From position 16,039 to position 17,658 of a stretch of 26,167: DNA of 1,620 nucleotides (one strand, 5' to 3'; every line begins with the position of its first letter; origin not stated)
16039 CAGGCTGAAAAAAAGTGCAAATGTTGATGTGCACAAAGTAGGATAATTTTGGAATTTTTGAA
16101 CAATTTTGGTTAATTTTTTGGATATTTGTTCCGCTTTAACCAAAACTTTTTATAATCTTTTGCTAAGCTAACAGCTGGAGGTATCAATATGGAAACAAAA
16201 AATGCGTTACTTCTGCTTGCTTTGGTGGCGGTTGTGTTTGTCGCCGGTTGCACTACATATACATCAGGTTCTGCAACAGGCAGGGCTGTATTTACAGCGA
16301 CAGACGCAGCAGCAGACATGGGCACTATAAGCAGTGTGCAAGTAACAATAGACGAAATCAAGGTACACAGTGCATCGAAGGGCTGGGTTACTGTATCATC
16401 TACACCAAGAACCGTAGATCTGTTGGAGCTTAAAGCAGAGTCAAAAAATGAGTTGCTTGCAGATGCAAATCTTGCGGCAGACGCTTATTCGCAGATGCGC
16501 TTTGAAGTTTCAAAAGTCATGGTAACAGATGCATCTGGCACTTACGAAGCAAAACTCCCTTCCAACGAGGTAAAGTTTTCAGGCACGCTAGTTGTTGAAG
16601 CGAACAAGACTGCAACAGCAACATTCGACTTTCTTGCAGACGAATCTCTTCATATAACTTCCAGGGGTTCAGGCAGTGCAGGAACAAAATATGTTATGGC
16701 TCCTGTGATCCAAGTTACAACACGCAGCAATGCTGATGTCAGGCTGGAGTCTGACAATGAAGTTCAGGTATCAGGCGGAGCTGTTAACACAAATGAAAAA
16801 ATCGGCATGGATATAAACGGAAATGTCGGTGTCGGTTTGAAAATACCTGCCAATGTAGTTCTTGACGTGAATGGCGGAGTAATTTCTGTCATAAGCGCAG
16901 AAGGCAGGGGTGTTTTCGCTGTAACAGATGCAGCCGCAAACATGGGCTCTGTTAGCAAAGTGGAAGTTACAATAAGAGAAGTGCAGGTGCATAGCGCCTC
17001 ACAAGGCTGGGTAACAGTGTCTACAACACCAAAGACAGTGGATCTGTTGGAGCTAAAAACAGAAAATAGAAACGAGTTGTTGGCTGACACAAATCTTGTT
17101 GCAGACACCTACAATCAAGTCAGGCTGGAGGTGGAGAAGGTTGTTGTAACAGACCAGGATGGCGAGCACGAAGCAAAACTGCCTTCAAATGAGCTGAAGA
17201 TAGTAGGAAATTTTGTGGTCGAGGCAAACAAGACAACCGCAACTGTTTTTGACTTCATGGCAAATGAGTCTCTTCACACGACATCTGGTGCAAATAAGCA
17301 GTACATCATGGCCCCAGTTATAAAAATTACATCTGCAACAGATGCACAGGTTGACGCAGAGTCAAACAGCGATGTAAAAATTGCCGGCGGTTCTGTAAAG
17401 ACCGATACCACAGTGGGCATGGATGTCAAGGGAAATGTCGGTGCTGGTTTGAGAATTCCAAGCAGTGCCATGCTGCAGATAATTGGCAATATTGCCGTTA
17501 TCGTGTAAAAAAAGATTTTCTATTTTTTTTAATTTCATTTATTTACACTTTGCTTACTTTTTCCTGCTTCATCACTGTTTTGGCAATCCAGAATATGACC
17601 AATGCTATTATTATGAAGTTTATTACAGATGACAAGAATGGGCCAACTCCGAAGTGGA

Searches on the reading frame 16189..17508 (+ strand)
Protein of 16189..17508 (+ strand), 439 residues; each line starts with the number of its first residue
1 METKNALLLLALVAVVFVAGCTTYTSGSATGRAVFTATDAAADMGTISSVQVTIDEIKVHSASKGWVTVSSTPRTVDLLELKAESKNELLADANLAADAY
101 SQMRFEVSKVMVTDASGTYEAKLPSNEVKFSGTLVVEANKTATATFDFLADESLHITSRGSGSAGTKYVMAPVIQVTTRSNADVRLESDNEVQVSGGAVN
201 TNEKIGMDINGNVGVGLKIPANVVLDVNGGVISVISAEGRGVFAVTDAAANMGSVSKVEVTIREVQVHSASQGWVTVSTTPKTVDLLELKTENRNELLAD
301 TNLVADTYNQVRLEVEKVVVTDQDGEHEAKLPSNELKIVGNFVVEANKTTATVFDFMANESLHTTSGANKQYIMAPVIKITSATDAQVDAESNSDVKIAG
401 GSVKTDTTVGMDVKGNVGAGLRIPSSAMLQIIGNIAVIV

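Call 66: find_related_loci(query=window:16189-17508:+, collection=genome_contigs, flank=500)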
Query window:16189-17508:+ (439 aa) in genome_contigs; peptide patterns used: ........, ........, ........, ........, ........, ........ (x = any residue, [..] = any of these).
153 stretches matched a pattern; 12 encode a relative of the query (tblastn E <= 1e-3); 12 distinct loci.
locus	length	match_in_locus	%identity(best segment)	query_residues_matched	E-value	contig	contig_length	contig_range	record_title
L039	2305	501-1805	51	5-439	3e-127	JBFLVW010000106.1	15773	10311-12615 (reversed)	MAG: Candidatus Micrarchaeota archaeon isolate MAG016 MAG016_106, whole genome shotgun sequence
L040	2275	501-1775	48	8-434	3e-123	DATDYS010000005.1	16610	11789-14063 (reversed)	MAG TPA_asm: Candidatus Nanoarchaeia archaeon isolate SMAG_U8171 k141_294192, whole genome shotgun sequence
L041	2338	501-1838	53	1-431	6e-151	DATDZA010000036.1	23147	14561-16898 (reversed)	MAG TPA_asm: Candidatus Nanoarchaeia archaeon isolate SMAG_U8179 k141_886288, whole genome shotgun sequence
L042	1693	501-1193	49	1-431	6e-67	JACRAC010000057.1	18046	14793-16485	MAG: Candidatus Aenigmatarchaeota archaeon isolate NC_groundwater_1583_Pr3_B-0.1um_32_43 SR-2_scaffold_141_3956990, whol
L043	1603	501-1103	44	28-435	6e-56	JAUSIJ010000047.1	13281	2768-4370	MAG: bacterium isolate E14_metabat.bin.237 E14_k141_153069, whole genome shotgun sequence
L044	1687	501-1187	43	4-424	4e-55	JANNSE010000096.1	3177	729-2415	MAG: Candidatus Woesearchaeota archaeon isolate SOY_31_metabat_27 SOY_31_k141_3779732, whole genome shotgun sequence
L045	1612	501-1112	48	29-434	1e-53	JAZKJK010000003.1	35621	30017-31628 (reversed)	MAG: Patescibacteria group bacterium isolate ADI_DC_SW_02_SPN_11032020-bin106_1 DCSW02SPN_B106_1_000000000003, whole gen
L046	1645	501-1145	45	18-434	2e-53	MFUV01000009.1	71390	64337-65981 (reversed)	MAG: Candidatus Nomurabacteria bacterium RIFCSPLOWO2_01_FULL_39_18 rifcsplowo2_01_scaffold_455, whole genome shotgun seq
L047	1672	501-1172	47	31-431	2e-53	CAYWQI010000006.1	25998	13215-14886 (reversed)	MAG TPA_asm: Candidatus Woesearchaeota archaeon isolate SRP252850_co1_44 genome assembly, contig: NODE_3292_length_25998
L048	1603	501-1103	39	29-433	3e-45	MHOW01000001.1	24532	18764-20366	MAG: Candidatus Staskawiczbacteria bacterium RIFCSPLOWO2_01_FULL_33_13 rifcsplowo2_01_scaffold_11289, whole genome shotg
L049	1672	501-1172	33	7-429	1e-37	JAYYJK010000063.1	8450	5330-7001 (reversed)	MAG: Nanoarchaeota archaeon isolate DS_MAG177 DS_MAG177_0063, whole genome shotgun sequence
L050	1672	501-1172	33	7-429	2e-37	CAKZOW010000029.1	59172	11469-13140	MAG TPA_asm: uncultured archaeon isolate ERR2094169_bin.99_CONCOCT_v1.1_MAG genome assembly, contig: ERZ650157.345, whol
